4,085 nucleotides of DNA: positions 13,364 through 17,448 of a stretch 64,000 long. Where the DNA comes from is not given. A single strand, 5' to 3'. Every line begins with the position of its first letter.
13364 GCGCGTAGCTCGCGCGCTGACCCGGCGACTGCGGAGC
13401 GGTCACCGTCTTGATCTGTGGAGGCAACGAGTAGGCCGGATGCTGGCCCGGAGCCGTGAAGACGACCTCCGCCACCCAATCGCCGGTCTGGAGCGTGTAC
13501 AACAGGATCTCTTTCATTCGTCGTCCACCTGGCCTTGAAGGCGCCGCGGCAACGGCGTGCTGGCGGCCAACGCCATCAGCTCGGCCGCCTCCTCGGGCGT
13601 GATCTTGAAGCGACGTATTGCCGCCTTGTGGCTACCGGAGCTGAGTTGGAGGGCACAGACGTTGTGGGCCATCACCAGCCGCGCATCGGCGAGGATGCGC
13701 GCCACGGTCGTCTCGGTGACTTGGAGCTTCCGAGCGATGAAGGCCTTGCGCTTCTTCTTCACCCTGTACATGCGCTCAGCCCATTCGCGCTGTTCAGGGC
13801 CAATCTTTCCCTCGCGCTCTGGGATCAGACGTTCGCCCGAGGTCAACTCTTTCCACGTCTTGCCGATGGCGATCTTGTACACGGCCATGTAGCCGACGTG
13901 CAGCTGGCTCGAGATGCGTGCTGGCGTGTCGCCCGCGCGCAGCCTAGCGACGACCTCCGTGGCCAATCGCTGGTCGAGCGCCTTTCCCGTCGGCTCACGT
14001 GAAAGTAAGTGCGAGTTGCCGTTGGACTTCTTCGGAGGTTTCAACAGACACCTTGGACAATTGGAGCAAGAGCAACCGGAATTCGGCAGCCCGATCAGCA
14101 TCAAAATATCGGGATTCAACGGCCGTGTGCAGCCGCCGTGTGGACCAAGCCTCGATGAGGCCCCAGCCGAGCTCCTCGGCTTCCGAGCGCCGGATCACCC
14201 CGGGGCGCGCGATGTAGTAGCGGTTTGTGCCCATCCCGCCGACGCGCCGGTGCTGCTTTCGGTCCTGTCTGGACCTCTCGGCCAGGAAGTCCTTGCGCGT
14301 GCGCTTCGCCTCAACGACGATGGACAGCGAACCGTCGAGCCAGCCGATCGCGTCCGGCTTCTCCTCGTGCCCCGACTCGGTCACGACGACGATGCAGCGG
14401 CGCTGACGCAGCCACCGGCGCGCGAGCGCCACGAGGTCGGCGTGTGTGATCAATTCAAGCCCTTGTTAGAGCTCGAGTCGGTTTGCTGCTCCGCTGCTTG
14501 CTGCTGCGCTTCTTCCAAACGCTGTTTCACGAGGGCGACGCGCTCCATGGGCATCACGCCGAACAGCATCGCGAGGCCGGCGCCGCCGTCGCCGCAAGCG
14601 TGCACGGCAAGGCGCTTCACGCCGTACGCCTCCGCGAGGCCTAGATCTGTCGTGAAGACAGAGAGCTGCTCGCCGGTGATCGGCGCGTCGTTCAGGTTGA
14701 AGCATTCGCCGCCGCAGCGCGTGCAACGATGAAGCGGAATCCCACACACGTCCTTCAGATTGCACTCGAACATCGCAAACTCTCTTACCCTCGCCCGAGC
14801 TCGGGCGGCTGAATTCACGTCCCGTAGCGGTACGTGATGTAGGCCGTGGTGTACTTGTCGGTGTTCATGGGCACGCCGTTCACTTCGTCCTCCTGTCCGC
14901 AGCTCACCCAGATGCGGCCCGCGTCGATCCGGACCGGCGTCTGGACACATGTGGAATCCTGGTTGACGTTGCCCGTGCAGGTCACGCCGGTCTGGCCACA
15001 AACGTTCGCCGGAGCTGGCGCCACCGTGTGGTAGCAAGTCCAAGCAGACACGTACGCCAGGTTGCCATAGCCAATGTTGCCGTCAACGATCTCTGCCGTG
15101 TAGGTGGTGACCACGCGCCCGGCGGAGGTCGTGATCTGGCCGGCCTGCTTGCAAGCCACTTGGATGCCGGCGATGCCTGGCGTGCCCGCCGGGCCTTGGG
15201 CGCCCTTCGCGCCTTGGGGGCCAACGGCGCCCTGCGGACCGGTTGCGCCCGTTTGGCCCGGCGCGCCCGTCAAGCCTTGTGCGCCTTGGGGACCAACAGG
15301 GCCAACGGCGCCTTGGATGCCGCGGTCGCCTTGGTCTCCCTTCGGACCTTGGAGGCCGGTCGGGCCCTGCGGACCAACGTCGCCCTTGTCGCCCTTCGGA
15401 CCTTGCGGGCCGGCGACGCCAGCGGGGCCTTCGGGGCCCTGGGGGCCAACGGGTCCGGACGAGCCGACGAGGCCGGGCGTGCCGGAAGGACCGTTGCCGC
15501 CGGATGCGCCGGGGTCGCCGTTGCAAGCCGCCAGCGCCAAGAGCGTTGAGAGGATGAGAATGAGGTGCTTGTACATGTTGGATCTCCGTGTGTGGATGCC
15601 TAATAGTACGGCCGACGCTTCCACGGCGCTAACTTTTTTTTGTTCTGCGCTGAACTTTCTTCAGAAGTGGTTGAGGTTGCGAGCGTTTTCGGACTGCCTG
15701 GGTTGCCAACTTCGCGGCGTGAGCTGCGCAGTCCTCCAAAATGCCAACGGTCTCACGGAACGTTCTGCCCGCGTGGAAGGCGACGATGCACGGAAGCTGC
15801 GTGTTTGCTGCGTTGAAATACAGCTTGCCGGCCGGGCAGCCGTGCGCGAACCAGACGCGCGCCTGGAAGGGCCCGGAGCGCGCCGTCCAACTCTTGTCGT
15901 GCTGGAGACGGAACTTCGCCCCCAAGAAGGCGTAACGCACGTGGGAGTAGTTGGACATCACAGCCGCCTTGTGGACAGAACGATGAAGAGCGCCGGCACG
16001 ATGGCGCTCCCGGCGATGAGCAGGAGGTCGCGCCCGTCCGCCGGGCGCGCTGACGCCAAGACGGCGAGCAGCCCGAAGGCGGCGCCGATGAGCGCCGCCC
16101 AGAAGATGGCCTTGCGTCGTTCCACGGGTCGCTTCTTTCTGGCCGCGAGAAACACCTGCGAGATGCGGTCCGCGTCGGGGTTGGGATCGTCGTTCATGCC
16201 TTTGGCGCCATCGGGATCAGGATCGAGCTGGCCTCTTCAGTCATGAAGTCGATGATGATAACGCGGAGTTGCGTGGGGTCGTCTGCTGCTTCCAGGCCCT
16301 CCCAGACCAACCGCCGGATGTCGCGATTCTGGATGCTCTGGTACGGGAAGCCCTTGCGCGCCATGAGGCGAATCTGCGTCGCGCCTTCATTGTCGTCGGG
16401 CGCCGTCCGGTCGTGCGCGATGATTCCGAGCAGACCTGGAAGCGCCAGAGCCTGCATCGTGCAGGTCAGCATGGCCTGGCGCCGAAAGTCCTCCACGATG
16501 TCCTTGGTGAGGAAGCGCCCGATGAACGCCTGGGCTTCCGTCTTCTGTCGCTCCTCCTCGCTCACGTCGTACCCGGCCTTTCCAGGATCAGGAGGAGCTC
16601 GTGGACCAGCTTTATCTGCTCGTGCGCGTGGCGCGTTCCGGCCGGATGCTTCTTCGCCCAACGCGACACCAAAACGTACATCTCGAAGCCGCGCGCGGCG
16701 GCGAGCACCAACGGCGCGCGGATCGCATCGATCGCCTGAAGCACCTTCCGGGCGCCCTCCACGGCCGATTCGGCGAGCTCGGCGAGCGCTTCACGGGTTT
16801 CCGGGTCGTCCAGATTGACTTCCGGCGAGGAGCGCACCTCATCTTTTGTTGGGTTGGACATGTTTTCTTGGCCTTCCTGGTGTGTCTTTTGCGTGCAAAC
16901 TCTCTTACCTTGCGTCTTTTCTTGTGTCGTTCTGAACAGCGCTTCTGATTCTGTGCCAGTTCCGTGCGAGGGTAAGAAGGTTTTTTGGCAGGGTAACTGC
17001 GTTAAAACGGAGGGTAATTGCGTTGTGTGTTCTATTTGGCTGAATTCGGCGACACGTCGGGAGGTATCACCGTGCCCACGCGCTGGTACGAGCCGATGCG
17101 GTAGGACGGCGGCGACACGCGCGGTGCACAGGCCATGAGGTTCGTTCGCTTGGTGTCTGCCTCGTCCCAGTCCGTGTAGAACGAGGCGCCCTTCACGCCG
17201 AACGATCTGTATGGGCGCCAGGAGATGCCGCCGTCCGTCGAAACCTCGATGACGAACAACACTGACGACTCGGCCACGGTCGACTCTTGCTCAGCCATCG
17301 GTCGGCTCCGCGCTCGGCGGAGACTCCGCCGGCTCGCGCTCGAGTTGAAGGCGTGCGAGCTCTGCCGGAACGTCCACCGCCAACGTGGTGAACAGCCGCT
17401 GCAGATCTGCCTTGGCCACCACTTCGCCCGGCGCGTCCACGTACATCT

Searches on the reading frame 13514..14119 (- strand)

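Call 9: search_protein_families(library=pfam, proteins=[window:13514-14119:-], max_evalue=0.01)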
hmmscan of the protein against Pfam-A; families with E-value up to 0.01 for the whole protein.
window:13514-14119:- (201 aa): 1 family
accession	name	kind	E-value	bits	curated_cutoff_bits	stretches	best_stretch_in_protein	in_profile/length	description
PF13384.12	HTH_23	-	0.00034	20.8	24.6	0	56-83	10-37/50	Homeodomain-like domain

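Call 10: search_protein_families(library=phrogs, proteins=[window:13514-14119:-], max_evalue=0.001)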
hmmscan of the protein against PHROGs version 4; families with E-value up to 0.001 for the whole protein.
window:13514-14119:- (201 aa): 0 families

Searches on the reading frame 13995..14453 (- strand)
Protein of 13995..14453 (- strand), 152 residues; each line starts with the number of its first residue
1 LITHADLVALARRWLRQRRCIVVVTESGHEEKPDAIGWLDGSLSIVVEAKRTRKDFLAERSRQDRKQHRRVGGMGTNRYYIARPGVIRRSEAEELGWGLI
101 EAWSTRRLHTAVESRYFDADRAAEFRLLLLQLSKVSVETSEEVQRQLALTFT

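Call 87: search_protein_families(library=pfam, proteins=[window:13995-14453:-], max_evalue=0.05)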
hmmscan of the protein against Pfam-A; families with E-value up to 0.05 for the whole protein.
window:13995-14453:- (152 aa): 0 families

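Call 88: search_protein_families(library=phrogs, proteins=[window:13995-14453:-], max_evalue=0.01)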
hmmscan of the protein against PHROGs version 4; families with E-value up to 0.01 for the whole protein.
window:13995-14453:- (152 aa): 2 families
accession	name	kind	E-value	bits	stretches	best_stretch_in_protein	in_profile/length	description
phrog_631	-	unknown function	5.6e-24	86.2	1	2-109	23-132/260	-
phrog_9263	-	unknown function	3.8e-10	41.2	1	7-103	67-164/230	-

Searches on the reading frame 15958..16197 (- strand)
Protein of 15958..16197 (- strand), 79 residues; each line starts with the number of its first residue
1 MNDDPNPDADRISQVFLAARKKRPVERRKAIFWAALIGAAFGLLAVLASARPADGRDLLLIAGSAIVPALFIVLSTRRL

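Call 87: search_protein_families(library=pfam, proteins=[window:15958-16197:-], max_evalue=0.05)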
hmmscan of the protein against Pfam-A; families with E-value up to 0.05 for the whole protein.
window:15958-16197:- (79 aa): 1 family
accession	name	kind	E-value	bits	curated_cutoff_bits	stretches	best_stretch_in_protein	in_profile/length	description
PF14019.11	DUF4235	-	0.03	14.8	27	1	22-49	38-65/77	Protein of unknown function (DUF4235)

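Call 88: search_protein_families(library=phrogs, proteins=[window:15958-16197:-], max_evalue=0.01)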
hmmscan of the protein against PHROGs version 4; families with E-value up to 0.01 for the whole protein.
window:15958-16197:- (79 aa): 0 families

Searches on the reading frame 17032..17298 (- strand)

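Call 87: search_protein_families(library=pfam, proteins=[window:17032-17298:-], max_evalue=0.05)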
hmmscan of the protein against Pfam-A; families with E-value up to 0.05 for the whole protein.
window:17032-17298:- (88 aa): 1 family
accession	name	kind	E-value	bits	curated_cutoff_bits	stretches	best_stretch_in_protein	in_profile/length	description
PF02012.26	BNR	-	0.01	16.1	27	1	19-28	2-11/12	BNR/Asp-box repeat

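Call 88: search_protein_families(library=phrogs, proteins=[window:17032-17298:-], max_evalue=0.01)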
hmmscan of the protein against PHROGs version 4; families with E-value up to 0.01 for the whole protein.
window:17032-17298:- (88 aa): 0 families
